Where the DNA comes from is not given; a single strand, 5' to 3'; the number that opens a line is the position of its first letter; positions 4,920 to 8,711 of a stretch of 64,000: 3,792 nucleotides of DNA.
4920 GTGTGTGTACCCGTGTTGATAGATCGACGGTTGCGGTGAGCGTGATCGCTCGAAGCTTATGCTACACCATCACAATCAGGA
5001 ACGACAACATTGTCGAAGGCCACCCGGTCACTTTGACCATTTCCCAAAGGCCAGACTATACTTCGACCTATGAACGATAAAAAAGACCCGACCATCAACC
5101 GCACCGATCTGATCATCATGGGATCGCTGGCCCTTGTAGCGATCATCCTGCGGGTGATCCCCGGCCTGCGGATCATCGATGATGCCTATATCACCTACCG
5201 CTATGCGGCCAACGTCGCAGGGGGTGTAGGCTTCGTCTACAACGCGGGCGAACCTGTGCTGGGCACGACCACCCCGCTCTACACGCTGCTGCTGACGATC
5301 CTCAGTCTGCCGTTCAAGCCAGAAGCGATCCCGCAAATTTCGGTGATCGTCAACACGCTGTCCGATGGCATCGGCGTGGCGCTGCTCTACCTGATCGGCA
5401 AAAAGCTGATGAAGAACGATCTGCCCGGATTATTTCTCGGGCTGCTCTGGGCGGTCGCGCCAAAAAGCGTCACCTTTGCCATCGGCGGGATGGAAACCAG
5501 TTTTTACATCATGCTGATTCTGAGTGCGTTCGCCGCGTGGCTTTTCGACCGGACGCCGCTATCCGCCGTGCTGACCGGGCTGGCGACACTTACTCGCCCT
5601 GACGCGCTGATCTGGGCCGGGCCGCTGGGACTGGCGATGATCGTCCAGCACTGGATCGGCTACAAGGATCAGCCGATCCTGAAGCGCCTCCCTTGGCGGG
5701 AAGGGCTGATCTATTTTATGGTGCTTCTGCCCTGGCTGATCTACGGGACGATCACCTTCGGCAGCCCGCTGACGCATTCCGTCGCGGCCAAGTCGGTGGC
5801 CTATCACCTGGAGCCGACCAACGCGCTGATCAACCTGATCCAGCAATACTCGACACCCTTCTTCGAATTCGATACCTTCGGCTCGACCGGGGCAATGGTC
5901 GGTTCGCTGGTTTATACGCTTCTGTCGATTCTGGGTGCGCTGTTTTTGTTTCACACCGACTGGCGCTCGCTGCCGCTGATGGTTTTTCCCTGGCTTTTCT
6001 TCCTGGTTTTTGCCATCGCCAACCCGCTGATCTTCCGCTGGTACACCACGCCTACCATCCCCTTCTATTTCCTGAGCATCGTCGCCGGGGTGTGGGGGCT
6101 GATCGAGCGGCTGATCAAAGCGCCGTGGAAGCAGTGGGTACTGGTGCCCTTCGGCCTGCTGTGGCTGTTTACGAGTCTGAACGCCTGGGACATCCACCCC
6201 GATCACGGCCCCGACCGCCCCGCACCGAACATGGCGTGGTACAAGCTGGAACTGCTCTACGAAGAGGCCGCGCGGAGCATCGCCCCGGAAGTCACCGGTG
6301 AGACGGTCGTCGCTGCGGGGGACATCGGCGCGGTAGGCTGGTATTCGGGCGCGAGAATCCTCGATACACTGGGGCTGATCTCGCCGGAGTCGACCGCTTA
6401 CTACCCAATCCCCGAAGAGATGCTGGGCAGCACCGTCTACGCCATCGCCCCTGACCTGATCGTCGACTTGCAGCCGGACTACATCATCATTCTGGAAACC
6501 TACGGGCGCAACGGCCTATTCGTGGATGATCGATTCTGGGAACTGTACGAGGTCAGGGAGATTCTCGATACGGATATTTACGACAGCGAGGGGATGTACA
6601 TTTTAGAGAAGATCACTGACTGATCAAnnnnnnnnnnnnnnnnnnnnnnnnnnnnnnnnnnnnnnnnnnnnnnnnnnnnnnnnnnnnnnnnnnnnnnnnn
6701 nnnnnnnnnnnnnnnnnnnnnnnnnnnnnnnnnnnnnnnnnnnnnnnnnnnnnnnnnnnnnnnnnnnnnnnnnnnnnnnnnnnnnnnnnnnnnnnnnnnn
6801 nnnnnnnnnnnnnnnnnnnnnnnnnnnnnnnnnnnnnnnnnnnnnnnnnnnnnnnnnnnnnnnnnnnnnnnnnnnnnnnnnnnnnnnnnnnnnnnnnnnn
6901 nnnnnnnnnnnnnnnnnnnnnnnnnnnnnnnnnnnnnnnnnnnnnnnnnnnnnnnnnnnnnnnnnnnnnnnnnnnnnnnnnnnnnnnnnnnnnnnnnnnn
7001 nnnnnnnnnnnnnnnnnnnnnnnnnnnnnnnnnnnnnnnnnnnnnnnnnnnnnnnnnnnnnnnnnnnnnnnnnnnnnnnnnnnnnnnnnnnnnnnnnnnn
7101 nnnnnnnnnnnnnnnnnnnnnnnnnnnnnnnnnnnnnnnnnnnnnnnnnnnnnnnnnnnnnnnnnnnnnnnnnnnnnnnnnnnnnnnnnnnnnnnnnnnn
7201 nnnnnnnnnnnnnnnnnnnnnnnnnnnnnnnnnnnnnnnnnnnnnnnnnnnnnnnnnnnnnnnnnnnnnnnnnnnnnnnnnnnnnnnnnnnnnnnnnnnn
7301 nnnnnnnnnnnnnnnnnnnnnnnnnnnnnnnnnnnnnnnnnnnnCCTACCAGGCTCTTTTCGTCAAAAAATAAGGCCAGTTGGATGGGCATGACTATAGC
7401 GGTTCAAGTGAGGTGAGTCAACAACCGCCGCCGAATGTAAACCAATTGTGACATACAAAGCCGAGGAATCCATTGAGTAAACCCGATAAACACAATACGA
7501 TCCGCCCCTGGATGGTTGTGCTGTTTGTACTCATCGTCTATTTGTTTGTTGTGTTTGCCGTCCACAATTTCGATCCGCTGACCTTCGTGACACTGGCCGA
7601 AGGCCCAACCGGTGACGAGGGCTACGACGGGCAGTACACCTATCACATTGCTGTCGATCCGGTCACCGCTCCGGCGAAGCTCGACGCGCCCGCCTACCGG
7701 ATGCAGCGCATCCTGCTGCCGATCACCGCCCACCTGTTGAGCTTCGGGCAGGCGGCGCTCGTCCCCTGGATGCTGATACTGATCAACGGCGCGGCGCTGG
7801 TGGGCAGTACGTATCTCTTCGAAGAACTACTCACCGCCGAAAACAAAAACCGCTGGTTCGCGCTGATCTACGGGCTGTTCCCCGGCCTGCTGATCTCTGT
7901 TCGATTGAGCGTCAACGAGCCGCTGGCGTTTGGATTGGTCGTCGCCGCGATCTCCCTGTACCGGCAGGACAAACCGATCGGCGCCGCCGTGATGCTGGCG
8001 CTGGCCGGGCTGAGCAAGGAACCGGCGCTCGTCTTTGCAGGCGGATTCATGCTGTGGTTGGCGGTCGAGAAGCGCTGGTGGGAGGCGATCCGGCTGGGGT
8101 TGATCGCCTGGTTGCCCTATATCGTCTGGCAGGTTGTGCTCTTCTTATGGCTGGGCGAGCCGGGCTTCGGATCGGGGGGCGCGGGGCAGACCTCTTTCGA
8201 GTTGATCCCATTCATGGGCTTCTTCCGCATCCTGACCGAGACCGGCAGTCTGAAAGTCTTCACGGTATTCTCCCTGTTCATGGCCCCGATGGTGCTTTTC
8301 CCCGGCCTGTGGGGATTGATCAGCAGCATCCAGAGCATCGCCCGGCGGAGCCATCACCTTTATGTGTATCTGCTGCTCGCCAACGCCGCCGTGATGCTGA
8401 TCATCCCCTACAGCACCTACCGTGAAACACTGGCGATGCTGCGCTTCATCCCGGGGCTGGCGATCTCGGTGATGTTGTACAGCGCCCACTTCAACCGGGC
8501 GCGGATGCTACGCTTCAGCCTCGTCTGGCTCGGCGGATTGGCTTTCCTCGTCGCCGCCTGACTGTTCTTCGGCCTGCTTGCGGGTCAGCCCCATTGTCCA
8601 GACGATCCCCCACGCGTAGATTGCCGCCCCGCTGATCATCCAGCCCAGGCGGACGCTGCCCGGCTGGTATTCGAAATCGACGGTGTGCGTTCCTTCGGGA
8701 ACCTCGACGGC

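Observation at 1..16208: Eleven-gene island: ten polytopic GT-C-like membrane proteins around one polyprenyl-phosphate mannose synthase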

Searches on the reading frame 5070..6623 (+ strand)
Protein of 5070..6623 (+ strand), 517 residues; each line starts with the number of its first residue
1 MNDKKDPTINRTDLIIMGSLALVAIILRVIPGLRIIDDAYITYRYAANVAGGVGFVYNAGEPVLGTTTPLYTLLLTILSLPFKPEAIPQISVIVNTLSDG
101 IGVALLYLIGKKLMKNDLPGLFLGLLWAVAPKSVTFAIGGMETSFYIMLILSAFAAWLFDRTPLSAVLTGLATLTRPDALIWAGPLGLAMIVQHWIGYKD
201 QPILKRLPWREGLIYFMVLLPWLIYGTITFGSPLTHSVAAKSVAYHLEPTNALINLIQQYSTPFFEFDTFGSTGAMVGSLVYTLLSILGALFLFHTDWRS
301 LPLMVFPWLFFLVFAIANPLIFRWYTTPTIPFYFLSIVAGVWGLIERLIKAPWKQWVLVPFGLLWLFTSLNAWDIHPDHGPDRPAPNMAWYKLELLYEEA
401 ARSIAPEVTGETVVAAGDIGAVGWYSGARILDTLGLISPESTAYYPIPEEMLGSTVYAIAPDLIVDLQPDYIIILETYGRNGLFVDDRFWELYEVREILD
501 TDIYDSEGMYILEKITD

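Call 3: search_protein_families(library=pfam, proteins=[window:5070-6623:+], max_evalue=0.01)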
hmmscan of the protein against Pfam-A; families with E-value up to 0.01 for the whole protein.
window:5070-6623:+ (517 aa): 0 families

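Call 5: search_protein_families(library=ncbifam, proteins=[window:5070-6623:+], max_evalue=0.1)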
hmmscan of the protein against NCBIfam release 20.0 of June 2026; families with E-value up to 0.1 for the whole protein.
window:5070-6623:+ (517 aa): 2 families
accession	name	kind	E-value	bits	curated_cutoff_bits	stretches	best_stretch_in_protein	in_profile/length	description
NF046093.1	AZOBR_p60025_fam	subfamily_domain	2.7e-06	26.8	150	1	69-198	95-214/232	AZOBR_p60025 family cell surface glycopolymer formation protein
NF041481.1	beta_arabfuran_tase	equivalog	0.0021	16.2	1050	1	35-144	27-142/633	terminal beta-(1->2)-arabinofuranosyltransferase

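Call 10: find_encoding_contigs(protein=window:5070-6623:+, flank=10000, max_places=6)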
Protein window:5070-6623:+ (517 aa): 2 contigs read that carry it; 1 place shown.
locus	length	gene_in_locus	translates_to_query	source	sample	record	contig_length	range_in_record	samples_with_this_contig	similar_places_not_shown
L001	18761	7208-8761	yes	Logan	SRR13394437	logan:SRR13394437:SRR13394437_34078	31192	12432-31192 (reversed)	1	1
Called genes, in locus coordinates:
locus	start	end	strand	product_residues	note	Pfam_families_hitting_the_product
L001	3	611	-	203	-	PF13231:PMT_2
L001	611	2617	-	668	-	-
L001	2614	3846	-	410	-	PF09594:GT87 (weak)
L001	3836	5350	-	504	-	-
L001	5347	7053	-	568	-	PF13231:PMT_2 (weak)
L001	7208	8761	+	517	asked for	-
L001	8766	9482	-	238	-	PF00535:Glycos_transf_2, PF13641:Glyco_tranf_2_3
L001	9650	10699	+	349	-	-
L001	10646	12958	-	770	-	PF09586:YfhO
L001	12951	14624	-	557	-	-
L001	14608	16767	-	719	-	PF09586:YfhO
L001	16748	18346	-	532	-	-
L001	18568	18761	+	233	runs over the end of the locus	PF24481:CT398_CC, PF02591:Zn_ribbon_9 (weak)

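Call 49: search_protein_families(library=pfam, proteins=[L001:611-2617:-, window:5070-6623:+], max_evalue=5)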
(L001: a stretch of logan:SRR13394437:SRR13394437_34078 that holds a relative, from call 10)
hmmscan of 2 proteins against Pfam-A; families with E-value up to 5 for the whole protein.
L001:611-2617:- (668 aa): 1 family
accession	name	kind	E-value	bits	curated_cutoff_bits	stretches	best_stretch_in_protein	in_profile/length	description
PF09594.16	GT87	-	0.0058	16.8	25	1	205-355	10-144/237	Glycosyltransferase family 87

window:5070-6623:+ (517 aa): 0 families

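Call 56: search_protein_families(library=ncbifam, proteins=[L001:611-2617:-], max_evalue=0.001)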
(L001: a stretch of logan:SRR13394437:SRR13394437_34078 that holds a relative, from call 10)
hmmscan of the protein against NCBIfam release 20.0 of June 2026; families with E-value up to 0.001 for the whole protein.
L001:611-2617:- (668 aa): 0 families

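Call 73: search_solved_structures(query=A5, max_evalue=10)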
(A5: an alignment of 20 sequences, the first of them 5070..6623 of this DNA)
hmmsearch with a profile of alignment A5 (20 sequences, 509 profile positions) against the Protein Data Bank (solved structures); distinct sequences matched with E-value up to 10: 1.
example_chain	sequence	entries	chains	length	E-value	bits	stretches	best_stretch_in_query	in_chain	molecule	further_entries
9dlf_C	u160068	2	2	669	2.2e-10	43.3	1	9-385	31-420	Arabinosyltransferase AftB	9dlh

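Call 81: search_solved_structures(query=A8, max_evalue=10)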
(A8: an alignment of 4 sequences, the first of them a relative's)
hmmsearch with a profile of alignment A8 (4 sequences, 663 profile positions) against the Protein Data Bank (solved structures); distinct sequences matched with E-value up to 10: 0.

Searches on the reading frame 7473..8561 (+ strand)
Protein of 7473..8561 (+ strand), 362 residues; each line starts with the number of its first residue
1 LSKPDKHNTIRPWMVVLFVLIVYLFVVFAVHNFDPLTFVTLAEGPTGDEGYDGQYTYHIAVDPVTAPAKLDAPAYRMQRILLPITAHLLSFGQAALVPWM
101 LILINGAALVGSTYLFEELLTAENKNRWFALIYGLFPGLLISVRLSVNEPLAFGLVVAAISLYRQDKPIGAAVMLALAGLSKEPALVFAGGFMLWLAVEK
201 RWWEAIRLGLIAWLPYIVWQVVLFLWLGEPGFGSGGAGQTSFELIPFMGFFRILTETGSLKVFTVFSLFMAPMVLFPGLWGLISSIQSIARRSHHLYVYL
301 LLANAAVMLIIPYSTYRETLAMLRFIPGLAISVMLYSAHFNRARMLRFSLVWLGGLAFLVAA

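Call 3: search_protein_families(library=pfam, proteins=[window:7473-8561:+], max_evalue=0.01)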
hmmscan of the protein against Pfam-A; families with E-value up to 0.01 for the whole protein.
window:7473-8561:+ (362 aa): 0 families

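Call 5: search_protein_families(library=ncbifam, proteins=[window:7473-8561:+], max_evalue=0.1)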
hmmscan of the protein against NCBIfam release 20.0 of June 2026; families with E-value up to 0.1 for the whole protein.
window:7473-8561:+ (362 aa): 1 family
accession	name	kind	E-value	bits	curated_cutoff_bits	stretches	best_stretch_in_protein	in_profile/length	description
NF046093.1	AZOBR_p60025_fam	subfamily_domain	3.1e-48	164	150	1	11-216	4-231/232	AZOBR_p60025 family cell surface glycopolymer formation protein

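Call 8: find_encoding_contigs(protein=window:7473-8561:+, flank=10000, max_places=6)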
Protein window:7473-8561:+ (362 aa): no gene with exactly this product is on record in the collection.

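Call 49: search_protein_families(library=pfam, proteins=[window:7473-8561:+], max_evalue=5)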
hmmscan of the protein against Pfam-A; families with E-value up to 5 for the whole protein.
window:7473-8561:+ (362 aa): 0 families

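Call 74: search_solved_structures(query=A6, max_evalue=10)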
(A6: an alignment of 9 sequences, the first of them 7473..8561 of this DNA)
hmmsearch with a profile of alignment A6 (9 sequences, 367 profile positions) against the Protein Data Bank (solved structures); distinct sequences matched with E-value up to 10: 0.

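Call 76: find_homologous_proteins(query=window:7473-8561:+, max_evalue=0.001)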
Query window:7473-8561:+ (362 aa): 56 proteins with E <= 0.001 among 8000 candidates.
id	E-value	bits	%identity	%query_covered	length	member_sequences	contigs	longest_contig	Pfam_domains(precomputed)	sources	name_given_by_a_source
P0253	3.9e-222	755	100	96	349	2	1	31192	-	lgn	-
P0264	9.9e-207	704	87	100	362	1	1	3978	-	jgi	jgi:hypothetical protein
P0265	1.1e-198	678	89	96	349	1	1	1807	-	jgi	jgi:hypothetical protein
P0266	2.9e-198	677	90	96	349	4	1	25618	-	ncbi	-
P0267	2.4e-121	424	56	97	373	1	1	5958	-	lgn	-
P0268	1.7e-120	421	56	97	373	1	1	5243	-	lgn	-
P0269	2.1e-119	417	53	97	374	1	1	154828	-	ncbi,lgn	-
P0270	2.2e-117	411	54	98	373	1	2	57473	-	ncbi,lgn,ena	-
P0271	5.7e-116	406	53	99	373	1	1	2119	-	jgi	jgi:hypothetical protein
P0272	2.1e-111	391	52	98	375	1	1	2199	-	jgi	-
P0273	3.7e-107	377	54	96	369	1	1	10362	PF09594.17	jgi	jgi:hypothetical protein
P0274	2.4e-100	354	49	98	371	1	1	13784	-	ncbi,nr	ncbi:MAG: hypothetical protein HY866_02055 [Chloroflexi bacterium]|nr:hypothetical protein [Chlorofl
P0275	3.7e-98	347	48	98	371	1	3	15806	PF09594.17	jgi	jgi:hypothetical protein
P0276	3.9e-98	347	50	96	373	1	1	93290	-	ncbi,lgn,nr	ncbi:MAG: hypothetical protein HPY64_12465 [Anaerolineae bacterium]|nr:hypothetical protein [Anaerol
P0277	2.2e-97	345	48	98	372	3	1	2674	-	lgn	-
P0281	2.3e-91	325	50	96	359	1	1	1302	PF09594.17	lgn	-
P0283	1.4e-86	309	45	96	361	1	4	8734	PF09594.17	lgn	-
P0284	7.3e-86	307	50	85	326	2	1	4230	PF09594.17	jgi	jgi:hypothetical protein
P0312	6.5e-20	90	35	71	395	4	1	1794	PF09594.17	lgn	-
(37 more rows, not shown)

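Call 78: search_solved_structures(query=A7, max_evalue=10)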
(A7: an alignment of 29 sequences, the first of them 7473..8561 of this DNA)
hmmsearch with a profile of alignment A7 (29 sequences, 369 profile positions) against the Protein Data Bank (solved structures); distinct sequences matched with E-value up to 10: 1.
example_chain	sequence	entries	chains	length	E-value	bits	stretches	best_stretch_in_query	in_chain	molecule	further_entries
7rxc_K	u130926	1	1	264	0.14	14.6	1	238-345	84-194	ER lumen protein-retaining receptor 2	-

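Call 79: search_protein_families(library=pfam, alignment_id=A7, max_evalue=0.01)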
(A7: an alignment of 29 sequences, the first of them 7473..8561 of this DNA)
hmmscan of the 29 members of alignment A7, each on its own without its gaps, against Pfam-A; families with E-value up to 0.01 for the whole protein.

A. member 1, window:7473-8561:+ (362 aa): 0 families

B. families by the number of members that match (of 29 scanned): 1 family
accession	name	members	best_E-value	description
PF09594.16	GT87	8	4e-07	Glycosyltransferase family 87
